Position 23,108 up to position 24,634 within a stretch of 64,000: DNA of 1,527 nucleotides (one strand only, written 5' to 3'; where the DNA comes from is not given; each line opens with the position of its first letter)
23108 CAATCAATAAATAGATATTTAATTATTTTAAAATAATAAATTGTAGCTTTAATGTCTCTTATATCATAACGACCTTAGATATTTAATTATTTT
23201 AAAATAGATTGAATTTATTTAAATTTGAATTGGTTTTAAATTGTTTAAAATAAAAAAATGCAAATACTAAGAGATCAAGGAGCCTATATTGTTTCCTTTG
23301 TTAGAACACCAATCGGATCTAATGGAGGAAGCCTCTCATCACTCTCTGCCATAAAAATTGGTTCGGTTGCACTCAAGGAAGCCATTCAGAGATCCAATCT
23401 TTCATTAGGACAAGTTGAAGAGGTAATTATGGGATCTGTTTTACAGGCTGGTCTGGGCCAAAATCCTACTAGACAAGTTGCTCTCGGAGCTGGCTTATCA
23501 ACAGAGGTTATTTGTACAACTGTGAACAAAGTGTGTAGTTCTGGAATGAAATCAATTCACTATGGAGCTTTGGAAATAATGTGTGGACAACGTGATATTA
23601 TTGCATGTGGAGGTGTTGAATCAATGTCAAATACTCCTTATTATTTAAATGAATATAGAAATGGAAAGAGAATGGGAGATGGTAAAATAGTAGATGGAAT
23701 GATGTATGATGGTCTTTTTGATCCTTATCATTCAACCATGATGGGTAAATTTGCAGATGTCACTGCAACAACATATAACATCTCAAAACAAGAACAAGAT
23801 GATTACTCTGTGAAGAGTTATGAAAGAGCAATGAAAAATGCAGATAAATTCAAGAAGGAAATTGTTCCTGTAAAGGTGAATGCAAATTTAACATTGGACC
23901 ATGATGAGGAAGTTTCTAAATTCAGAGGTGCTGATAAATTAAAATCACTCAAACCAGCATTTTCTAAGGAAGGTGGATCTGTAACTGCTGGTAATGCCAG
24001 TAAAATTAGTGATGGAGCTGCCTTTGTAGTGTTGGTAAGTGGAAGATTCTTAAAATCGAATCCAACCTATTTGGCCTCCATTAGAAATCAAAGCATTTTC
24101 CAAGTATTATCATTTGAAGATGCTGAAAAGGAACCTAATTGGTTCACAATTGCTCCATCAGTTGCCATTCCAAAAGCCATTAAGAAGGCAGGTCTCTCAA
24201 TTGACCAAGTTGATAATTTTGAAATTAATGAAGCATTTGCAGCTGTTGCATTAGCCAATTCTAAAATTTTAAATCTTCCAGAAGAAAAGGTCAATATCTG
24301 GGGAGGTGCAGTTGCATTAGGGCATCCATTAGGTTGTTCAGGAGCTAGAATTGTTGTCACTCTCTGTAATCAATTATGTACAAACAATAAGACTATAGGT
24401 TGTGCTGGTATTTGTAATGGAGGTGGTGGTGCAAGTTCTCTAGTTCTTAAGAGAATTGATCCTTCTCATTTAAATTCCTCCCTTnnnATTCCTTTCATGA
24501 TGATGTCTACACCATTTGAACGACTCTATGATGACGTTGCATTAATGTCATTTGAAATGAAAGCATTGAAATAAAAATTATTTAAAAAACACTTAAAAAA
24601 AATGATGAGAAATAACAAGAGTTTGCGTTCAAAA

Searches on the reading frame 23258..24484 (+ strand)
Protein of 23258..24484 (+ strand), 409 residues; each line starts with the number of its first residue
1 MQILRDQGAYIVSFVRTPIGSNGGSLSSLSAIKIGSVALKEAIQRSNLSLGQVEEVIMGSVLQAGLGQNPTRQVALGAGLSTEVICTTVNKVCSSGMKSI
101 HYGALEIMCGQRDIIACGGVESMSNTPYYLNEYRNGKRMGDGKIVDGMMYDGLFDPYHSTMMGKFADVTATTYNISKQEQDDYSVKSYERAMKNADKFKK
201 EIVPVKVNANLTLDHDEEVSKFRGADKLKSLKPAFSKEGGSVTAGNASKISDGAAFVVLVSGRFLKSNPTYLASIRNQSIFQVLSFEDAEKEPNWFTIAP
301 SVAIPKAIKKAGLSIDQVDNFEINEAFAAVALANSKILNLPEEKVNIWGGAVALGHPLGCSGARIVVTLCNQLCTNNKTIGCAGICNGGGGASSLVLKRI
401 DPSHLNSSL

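Call 24: search_protein_families(library=pfam, proteins=[window:23258-24484:+], max_evalue=0.001)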
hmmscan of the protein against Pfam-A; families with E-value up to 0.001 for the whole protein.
window:23258-24484:+ (409 aa): 3 families
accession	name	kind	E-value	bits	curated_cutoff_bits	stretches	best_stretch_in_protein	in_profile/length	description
PF00108.29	Thiolase_N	-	4.1e-84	282.5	26.4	1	10-261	2-258/260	Thiolase, N-terminal domain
PF02803.24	Thiolase_C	-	1.4e-43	147.9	27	1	282-398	6-122/123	Thiolase, C-terminal domain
PF22691.2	Thiolase_C_1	-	0.00018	21.7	28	0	289-333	9-53/144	Thiolase C-terminal domain-like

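Call 59: list_cluster_members(proteins=[window:23258-24484:+, window:22204-23061:+, window:49064-52255:+, window:53654-57403:-, window:59398-61146:+, window:6091-7509:+, window:44288-45319:+, window:45582-46427:+, window:52416-53372:+, window:57567-59003:-])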
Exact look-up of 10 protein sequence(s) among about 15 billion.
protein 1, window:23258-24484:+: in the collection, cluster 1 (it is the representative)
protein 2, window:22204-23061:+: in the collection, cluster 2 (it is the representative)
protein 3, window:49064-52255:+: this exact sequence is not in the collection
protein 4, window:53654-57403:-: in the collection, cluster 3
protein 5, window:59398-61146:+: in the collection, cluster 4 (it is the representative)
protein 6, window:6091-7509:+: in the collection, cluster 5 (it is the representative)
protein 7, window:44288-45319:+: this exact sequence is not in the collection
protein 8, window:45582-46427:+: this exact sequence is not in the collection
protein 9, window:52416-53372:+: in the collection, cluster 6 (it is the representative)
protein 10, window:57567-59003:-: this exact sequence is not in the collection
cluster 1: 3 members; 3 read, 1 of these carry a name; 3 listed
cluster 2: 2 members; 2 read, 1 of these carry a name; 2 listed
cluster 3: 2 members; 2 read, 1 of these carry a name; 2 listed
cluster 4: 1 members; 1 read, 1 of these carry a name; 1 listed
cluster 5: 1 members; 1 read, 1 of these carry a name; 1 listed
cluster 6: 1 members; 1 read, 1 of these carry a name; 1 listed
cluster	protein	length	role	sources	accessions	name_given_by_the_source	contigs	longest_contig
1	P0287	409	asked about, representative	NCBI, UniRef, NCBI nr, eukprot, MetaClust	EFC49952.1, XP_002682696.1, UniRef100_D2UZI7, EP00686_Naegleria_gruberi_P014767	predicted protein [Naegleria gruberi] | Predicted protein n=1 Tax=Naegleria gruberi TaxID=5762 RepID=D2UZI7_NAEGR | uncharacterized protein NAEGRDRAFT_61951 [Naegleria gruberi]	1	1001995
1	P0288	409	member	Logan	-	-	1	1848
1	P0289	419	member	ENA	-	-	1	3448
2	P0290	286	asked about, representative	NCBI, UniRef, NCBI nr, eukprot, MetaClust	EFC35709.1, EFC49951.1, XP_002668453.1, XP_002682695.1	predicted protein [Naegleria gruberi] | Predicted protein n=1 Tax=Naegleria gruberi TaxID=5762 RepID=D2UZI6_NAEGR | uncharacterized protein NAEGRDRAFT_54787 [Naegleria gruberi]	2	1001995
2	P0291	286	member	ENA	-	-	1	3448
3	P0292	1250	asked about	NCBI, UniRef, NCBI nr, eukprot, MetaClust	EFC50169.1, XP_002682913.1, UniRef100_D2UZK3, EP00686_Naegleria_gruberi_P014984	vacuolar protein sorting protein [Naegleria gruberi] | Vacuolar protein sorting protein n=1 Tax=Naegleria gruberi TaxID=5762 RepID=D2UZK3_NAEGR | XP_002682913.1 vacuolar protein sorting protein [Naegleria gruberi strain NEG-M]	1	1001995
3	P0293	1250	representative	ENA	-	-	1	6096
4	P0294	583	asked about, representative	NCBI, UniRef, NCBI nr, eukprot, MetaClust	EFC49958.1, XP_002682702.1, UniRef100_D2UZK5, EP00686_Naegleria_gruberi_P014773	predicted protein [Naegleria gruberi] | Fucosyltransferase n=1 Tax=Naegleria gruberi TaxID=5762 RepID=D2UZK5_NAEGR | uncharacterized protein NAEGRDRAFT_61972 [Naegleria gruberi]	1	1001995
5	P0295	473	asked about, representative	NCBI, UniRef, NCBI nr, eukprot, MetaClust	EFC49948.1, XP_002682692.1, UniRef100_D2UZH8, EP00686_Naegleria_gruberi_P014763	predicted protein [Naegleria gruberi] | Predicted protein n=1 Tax=Naegleria gruberi TaxID=5762 RepID=D2UZH8_NAEGR | uncharacterized protein NAEGRDRAFT_61942 [Naegleria gruberi]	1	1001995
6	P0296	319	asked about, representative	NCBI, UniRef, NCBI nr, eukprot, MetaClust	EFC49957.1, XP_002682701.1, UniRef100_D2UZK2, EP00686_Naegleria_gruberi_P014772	UBCc domain-containing protein [Naegleria gruberi] | UBCc domain-containing protein n=1 Tax=Naegleria gruberi TaxID=5762 RepID=D2UZK2_NAEGR | XP_002682701.1 UBCc domain-containing protein [Naegleria gruberi strain NEG-M]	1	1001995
